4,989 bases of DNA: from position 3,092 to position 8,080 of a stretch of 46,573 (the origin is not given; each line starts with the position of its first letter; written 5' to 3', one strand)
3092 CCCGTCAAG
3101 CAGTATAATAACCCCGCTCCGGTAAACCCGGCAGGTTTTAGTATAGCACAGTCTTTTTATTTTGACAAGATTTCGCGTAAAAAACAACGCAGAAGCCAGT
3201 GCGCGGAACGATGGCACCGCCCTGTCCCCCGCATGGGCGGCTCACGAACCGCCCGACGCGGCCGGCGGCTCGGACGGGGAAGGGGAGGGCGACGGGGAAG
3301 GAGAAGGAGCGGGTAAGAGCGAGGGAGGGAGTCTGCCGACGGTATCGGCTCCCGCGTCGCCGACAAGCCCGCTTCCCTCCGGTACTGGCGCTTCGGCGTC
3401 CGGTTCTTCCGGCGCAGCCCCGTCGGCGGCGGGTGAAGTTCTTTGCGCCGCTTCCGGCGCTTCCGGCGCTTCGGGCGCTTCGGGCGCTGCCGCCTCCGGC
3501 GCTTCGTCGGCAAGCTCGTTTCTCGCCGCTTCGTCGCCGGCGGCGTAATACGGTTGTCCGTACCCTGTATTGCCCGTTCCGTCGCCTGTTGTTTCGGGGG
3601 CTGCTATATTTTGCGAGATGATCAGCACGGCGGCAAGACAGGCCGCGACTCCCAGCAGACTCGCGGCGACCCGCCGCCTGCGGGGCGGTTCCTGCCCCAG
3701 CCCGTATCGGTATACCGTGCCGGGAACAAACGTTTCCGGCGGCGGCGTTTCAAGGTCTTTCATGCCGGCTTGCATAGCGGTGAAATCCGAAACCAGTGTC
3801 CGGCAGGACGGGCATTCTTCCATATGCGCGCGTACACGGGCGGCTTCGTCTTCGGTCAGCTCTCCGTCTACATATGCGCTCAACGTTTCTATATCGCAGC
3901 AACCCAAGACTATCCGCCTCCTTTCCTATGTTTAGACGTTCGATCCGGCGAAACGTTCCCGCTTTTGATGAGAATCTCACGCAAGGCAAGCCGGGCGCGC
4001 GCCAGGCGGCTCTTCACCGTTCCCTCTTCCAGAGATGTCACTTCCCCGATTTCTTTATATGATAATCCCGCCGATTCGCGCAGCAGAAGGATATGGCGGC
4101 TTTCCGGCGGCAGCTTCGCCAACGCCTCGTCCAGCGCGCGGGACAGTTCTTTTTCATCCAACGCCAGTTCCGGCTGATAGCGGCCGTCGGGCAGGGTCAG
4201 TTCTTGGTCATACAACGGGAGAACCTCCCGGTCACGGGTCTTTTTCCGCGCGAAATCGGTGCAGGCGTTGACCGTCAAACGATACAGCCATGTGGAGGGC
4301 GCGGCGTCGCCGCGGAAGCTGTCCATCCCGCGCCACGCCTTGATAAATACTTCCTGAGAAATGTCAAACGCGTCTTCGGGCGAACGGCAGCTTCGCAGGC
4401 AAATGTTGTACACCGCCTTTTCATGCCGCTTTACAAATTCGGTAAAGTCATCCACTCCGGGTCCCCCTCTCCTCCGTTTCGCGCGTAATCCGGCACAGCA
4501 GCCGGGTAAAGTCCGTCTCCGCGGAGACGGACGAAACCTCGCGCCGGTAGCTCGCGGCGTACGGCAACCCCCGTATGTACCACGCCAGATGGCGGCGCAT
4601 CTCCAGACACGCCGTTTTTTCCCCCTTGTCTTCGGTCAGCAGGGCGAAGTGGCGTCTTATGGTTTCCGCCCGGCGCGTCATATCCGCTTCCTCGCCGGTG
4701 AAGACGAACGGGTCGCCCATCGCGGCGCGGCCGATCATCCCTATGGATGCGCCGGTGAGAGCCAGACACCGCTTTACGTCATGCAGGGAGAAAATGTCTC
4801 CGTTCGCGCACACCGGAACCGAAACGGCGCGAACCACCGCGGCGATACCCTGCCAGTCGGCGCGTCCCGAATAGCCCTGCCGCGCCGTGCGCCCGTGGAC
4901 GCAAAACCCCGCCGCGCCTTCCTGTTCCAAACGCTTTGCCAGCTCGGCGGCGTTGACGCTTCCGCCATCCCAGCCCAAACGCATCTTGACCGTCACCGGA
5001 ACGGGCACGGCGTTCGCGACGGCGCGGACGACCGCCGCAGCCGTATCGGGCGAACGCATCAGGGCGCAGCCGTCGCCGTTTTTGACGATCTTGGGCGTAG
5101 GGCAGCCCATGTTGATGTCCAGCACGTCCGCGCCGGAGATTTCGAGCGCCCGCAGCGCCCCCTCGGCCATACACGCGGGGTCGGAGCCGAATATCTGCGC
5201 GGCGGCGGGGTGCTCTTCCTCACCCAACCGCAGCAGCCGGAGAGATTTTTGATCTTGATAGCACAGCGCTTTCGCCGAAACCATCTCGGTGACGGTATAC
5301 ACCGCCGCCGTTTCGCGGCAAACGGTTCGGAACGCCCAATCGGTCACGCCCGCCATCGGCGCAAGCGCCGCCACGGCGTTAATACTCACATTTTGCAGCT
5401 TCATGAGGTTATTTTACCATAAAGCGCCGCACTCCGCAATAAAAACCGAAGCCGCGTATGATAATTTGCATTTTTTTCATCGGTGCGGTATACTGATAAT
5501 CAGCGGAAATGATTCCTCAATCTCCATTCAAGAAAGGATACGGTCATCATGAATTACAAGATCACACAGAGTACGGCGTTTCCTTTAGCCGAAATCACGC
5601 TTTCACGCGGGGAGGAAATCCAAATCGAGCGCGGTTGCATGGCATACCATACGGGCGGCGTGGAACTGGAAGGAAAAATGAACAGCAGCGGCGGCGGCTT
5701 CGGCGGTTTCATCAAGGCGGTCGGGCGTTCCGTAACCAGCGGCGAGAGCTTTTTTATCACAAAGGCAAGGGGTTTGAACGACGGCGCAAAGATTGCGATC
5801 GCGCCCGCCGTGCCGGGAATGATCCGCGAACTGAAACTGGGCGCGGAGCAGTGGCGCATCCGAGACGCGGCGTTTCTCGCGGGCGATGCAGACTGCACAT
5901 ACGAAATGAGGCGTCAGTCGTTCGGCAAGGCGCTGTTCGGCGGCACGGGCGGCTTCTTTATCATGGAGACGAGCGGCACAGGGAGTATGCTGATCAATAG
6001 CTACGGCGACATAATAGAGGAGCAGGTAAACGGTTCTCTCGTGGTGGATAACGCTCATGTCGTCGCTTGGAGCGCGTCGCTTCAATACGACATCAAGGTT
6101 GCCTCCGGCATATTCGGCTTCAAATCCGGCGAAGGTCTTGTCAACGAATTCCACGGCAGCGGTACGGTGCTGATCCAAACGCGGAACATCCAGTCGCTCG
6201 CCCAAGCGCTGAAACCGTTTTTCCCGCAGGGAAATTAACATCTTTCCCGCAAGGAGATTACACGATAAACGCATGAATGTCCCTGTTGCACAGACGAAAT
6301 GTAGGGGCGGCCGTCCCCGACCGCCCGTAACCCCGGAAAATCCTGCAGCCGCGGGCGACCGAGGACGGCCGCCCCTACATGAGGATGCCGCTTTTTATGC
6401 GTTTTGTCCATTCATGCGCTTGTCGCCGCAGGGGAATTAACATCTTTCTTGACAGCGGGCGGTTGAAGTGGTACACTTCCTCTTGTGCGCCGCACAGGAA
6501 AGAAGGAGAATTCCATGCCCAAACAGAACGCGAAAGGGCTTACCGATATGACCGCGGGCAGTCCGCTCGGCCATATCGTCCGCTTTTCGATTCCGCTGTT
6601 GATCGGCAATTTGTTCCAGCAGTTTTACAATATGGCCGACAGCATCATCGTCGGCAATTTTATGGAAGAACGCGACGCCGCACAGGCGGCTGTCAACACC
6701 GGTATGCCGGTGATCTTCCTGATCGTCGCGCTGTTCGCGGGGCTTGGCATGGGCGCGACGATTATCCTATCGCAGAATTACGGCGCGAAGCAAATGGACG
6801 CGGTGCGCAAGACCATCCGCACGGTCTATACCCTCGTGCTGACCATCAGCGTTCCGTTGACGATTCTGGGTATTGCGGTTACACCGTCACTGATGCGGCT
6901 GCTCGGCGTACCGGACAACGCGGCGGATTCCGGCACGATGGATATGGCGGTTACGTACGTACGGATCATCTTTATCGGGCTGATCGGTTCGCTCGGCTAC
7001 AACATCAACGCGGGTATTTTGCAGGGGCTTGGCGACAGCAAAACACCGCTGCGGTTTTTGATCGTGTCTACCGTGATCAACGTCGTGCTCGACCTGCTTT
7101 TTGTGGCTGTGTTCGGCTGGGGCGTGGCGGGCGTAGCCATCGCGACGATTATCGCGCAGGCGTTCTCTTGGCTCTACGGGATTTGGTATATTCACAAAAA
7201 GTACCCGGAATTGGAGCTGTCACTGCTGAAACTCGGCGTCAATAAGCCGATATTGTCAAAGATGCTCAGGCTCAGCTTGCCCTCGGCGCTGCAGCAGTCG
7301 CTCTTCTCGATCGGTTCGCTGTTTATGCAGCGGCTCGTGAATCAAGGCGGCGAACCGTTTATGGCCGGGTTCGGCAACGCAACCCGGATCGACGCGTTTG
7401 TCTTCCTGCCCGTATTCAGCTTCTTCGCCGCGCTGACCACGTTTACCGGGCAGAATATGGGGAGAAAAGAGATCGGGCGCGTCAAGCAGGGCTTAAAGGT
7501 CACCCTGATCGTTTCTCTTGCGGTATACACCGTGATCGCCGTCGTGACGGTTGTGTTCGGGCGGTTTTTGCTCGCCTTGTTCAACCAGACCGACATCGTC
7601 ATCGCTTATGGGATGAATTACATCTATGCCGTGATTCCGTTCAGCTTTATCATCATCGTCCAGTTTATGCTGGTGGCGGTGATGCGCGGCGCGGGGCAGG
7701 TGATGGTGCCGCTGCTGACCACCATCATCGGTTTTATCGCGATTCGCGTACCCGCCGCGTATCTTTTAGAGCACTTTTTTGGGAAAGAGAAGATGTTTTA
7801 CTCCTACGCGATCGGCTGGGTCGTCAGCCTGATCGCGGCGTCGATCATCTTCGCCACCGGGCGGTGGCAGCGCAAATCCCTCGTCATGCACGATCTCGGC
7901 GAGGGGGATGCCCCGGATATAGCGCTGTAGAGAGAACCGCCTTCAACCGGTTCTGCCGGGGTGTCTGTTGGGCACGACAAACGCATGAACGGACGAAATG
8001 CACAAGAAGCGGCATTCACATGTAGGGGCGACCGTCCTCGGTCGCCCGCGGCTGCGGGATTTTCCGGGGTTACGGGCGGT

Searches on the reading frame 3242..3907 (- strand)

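Call 39: search_protein_families(library=pfam, proteins=[window:3242-3907:-], max_evalue=0.0001)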
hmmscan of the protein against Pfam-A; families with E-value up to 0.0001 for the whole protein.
window:3242-3907:- (221 aa): 1 family
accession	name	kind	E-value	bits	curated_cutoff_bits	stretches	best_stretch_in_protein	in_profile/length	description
PF13490.11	zf-HC2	-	6.3e-13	49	22.2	1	9-36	8-35/35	Putative zinc-finger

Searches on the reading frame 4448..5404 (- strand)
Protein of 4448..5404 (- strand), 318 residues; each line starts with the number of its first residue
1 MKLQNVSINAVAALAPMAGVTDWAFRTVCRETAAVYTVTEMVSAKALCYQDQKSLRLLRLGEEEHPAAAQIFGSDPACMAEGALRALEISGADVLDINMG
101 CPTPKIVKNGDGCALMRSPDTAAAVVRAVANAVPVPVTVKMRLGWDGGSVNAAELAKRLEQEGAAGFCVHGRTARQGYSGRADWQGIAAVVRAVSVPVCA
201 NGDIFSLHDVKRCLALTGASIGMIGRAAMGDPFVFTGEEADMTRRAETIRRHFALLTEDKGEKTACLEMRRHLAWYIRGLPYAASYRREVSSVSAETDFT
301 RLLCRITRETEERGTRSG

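Call 39: search_protein_families(library=pfam, proteins=[window:4448-5404:-], max_evalue=0.0001)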
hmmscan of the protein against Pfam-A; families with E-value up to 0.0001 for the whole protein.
window:4448-5404:- (318 aa): 1 family
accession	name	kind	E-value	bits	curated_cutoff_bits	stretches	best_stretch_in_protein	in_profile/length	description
PF01207.24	Dus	-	1.4e-87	294.1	20.4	1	14-303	2-302/311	Dihydrouridine synthase (Dus)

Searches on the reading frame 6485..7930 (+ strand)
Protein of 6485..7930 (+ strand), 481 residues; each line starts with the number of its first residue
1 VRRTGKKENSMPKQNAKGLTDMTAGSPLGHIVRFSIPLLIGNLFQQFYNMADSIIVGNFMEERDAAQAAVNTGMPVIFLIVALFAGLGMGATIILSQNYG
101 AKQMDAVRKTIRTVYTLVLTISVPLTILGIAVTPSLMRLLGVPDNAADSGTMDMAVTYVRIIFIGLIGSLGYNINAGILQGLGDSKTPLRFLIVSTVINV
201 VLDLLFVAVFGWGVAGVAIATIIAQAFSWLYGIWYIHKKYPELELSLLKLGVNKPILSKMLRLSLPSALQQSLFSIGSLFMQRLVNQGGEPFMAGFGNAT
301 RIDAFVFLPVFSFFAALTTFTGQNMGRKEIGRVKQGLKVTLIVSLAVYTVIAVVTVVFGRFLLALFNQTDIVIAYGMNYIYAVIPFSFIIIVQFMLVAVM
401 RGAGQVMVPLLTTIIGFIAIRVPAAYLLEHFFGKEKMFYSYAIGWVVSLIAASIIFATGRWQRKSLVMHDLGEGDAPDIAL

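Call 7: search_protein_families(library=pfam, proteins=[window:6485-7930:+], max_evalue=0.001)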
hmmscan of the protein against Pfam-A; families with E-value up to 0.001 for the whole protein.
window:6485-7930:+ (481 aa): 1 family
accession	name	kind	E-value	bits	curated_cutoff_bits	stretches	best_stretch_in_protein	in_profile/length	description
PF01554.23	MatE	-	3.2e-55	186.6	24.9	2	37-204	1-160/161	MatE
